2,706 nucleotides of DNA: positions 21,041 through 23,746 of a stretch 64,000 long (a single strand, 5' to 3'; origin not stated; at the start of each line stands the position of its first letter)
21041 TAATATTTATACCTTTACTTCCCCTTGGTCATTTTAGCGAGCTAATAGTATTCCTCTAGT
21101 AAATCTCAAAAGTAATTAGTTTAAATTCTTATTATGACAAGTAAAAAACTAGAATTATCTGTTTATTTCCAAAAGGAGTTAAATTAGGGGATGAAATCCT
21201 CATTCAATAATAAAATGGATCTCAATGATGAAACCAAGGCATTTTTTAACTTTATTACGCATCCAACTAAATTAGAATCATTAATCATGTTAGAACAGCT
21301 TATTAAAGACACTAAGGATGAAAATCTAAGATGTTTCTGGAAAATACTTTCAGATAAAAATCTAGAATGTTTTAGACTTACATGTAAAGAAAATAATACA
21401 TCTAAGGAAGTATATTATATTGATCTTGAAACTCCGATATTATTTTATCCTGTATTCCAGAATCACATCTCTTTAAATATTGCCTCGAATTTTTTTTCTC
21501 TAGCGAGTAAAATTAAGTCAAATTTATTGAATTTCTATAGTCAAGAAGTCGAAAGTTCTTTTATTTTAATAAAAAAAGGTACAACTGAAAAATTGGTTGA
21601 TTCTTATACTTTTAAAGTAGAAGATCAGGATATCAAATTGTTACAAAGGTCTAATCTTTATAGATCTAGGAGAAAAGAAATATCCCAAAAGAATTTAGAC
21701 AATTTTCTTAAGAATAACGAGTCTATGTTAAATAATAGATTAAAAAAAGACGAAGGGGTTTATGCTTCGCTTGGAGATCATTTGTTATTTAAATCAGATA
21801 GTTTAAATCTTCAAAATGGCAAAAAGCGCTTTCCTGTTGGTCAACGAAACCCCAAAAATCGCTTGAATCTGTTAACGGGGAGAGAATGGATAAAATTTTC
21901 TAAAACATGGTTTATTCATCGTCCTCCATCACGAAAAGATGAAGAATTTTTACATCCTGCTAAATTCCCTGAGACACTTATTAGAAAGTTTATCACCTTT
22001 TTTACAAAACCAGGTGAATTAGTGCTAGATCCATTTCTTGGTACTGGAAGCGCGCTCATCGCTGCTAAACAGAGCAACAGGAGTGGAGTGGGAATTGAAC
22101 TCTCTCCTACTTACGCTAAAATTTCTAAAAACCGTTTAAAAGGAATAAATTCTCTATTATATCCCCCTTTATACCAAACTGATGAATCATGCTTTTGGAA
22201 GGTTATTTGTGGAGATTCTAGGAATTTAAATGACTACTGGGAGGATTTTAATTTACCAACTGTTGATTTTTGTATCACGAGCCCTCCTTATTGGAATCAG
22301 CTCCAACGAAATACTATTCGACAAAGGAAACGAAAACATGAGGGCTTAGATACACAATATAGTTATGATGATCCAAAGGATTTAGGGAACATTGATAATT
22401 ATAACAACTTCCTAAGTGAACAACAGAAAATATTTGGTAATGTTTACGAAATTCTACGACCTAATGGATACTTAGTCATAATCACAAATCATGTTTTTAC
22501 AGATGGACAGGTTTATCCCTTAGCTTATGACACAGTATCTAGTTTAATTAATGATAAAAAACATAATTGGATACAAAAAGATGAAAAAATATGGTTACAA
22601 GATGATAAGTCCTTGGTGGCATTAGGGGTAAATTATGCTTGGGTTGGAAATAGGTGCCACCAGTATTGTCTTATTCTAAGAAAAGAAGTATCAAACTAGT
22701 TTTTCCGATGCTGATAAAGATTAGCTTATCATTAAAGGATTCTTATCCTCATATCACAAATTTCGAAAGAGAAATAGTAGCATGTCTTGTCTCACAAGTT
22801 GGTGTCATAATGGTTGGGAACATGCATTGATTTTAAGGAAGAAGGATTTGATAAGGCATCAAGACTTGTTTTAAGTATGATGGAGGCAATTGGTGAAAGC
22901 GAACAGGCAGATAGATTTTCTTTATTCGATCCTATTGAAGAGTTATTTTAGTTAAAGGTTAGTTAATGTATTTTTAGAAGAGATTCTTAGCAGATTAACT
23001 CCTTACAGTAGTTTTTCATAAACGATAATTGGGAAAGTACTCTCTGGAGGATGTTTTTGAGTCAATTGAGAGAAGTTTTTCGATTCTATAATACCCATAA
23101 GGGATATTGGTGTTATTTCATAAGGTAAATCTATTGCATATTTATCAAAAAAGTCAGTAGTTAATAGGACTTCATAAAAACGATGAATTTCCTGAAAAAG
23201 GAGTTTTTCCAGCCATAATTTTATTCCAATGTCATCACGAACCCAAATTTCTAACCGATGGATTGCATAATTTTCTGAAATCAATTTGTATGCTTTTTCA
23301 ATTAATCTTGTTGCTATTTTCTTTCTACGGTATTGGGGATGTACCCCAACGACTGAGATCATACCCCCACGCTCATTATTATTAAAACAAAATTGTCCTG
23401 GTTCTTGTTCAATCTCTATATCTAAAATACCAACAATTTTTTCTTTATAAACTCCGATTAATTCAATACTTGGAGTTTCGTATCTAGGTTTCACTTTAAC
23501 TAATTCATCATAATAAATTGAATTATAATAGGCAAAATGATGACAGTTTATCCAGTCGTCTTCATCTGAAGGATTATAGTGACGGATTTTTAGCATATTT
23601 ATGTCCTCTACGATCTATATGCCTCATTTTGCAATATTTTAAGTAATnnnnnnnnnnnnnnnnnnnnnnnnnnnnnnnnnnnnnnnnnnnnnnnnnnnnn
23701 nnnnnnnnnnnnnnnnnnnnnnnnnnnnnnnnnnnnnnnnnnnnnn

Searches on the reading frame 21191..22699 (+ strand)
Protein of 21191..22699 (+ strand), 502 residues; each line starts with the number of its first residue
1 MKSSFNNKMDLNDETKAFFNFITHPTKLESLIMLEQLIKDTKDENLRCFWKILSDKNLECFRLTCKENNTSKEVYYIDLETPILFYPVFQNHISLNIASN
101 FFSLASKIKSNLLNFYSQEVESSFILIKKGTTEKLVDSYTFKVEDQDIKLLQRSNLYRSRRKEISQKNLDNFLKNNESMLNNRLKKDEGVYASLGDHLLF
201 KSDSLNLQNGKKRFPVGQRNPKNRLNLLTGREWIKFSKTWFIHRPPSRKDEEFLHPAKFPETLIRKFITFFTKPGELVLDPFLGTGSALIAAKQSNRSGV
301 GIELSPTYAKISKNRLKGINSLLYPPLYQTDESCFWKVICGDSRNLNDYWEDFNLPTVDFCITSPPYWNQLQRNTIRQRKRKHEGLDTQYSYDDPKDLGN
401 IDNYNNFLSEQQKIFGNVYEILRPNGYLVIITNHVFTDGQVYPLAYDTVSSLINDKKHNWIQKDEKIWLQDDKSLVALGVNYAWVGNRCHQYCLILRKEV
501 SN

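Call 9: search_protein_families(library=pfam, proteins=[window:21191-22699:+], max_evalue=0.001)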
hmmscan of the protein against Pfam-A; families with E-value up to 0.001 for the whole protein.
window:21191-22699:+ (502 aa): 1 family
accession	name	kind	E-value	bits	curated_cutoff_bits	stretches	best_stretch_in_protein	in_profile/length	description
PF01555.25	N6_N4_Mtase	-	9.2e-28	98.1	26.7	2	150-313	72-220/221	DNA methylase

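Call 42: search_protein_families(library=padloc, proteins=[window:21191-22699:+], max_evalue=0.0001)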
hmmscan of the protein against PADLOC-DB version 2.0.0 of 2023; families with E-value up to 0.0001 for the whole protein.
window:21191-22699:+ (502 aa): 54 families (the best 25 are shown)
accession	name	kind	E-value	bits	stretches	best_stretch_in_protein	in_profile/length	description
PDLC03353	MTase_II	-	1.1e-33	114.9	2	224-317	159-251/260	Type II methyltransferase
PDLC03363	MTase_II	-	1e-27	95.3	1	220-450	21-244/294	Type II methyltransferase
PDLC03391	MTase_II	-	1.5e-26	91.1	1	222-499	106-380/381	Type II methyltransferase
PDLC03387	MTase_II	-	1.4e-25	88.1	1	254-319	213-278/289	Type II methyltransferase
PDLC03371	MTase_II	-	3.9e-24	83.6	1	219-319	172-255/260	Type II methyltransferase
PDLC03350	MTase_II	-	4.3e-20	70.3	1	225-321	206-300/312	Type II methyltransferase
PDLC03299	MTase_II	-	5e-18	63.6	1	238-318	179-259/296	Type II methyltransferase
PDLC03216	MTase_II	-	1.1e-17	62.1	1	252-321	191-260/364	Type II methyltransferase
PDLC03260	MTase_II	-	9.9e-17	58.9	1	226-316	219-307/349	Type II methyltransferase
PDLC03228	MTase_II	-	3.1e-15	54.6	1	255-318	144-207/227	Type II methyltransferase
PDLC03351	MTase_II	-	9.1e-15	52.7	1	258-453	130-298/348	Type II methyltransferase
PDLC03738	oMTase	-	9.6e-15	52.1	1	251-322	200-271/376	orphan methyltransferase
PDLC04134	mad2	-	3.9e-14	50.3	1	260-441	276-405/492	mads_2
PDLC03259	MTase_II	-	5.6e-13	46.5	1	246-317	187-256/423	Type II methyltransferase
PDLC03284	MTase_II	-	4.1e-12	44.1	1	219-388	58-234/361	Type II methyltransferase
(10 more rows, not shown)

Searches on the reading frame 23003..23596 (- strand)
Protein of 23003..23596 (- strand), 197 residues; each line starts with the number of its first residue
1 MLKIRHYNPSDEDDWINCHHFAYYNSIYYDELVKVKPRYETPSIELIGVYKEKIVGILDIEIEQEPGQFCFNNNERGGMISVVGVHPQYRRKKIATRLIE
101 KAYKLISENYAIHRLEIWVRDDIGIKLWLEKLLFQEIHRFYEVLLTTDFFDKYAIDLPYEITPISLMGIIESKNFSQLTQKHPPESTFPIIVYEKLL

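Call 31: search_protein_families(library=pfam, proteins=[window:23003-23596:-], max_evalue=0.001)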
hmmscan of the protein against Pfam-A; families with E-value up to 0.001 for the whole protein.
window:23003-23596:- (197 aa): 5 families
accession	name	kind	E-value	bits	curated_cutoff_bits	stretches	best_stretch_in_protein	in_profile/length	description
PF00583.31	Acetyltransf_1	-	5.6e-08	33.5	20.7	1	40-122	30-103/116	Acetyltransferase (GNAT) family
PF13527.13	Acetyltransf_9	-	2.2e-06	28.1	25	1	3-108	1-103/127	Acetyltransferase (GNAT) domain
PF13508.13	Acetyltransf_7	-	5.2e-06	27.2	27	1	52-126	12-63/84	Acetyltransferase (GNAT) domain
PF13673.13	Acetyltransf_10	-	0.00074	19.9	23.6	0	52-115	40-90/128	Acetyltransferase (GNAT) domain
PF13880.12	Acetyltransf_13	-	0.00081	19.6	22.8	0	80-116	7-43/69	ESCO1/2 acetyl-transferase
